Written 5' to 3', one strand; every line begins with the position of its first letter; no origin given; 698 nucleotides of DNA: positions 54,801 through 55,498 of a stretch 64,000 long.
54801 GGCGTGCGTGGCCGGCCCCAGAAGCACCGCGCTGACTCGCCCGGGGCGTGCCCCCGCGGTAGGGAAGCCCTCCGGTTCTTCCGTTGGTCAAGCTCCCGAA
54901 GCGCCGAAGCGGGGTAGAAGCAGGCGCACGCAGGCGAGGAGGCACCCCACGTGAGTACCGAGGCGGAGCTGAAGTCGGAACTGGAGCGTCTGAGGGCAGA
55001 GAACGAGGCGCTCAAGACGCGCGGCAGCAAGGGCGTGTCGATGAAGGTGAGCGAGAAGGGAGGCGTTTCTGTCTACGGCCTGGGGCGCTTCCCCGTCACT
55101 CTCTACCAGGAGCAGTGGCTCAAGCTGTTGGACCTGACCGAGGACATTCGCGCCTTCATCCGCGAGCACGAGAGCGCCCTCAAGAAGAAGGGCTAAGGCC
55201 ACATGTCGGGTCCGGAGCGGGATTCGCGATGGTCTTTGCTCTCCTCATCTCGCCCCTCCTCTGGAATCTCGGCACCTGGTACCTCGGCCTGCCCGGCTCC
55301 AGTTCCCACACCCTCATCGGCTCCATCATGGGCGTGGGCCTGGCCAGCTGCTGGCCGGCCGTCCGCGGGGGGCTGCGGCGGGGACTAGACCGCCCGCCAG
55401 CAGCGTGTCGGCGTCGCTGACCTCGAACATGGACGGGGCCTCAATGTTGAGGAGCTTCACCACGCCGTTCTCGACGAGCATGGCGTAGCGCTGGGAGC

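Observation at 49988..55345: Efflux operon (adaptor + RND pump) carrying about 10 frameshifts yet keeping full length, next to a PiT transporter stub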

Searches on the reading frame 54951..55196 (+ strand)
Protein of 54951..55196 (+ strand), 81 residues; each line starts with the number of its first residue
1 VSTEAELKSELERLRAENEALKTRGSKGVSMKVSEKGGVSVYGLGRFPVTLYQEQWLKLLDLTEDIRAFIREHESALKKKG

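Call 11: find_encoding_contigs(protein=window:54951-55196:+, flank=10000, max_places=10)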
Protein window:54951-55196:+ (81 aa): no gene with exactly this product is on record in the collection.

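Call 31: search_protein_families(library=ncbifam, proteins=[window:54951-55196:+])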
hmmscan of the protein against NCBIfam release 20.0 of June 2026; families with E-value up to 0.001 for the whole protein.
window:54951-55196:+ (81 aa): 0 families

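Call 53: search_protein_families(library=pfam, proteins=[window:54951-55193:+], max_evalue=0.01)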
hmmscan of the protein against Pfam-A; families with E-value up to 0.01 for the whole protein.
window:54951-55193:+ (81 aa): 0 families
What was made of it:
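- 54951..55196 (+): Conserved 81-aa ORF of unknown function. In relatives it lies directly upstream of the PiT gene on the same strand. It has no Pfam or NCBIfam match (calls 31, 53).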

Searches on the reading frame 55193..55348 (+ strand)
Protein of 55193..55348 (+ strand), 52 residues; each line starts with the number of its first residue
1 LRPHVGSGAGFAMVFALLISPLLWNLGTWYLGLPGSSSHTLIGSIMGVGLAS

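Call 31: search_protein_families(library=ncbifam, proteins=[window:55193-55348:+])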
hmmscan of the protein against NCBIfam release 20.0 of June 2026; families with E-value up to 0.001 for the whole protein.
window:55193-55348:+ (52 aa): 1 family
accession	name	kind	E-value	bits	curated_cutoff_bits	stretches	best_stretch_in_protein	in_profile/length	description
NF033774.1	phos_trans_PitA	exception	9.5e-19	67.4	800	1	4-51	87-134/498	inorganic phosphate transporter PitA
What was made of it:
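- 55193..55348 (+): Internal relic of about 52 codons of a PitA/PHO4 phosphate transporter gene, left after deletions on both sides. NCBIfam PitA profile 87-134 of 498 (call 31).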

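Call 53: search_protein_families(library=pfam, proteins=[window:55193-55348:+], max_evalue=0.01)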
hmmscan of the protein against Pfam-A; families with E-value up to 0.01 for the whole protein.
window:55193-55348:+ (52 aa): 1 family
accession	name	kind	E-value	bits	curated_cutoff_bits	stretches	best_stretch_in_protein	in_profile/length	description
PF01384.25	PHO4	-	6.3e-11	42.3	33.7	1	12-51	63-102/350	Phosphate transporter family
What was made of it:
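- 55193..55348 (+): Pfam PHO4, E=6e-11 (call 53).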
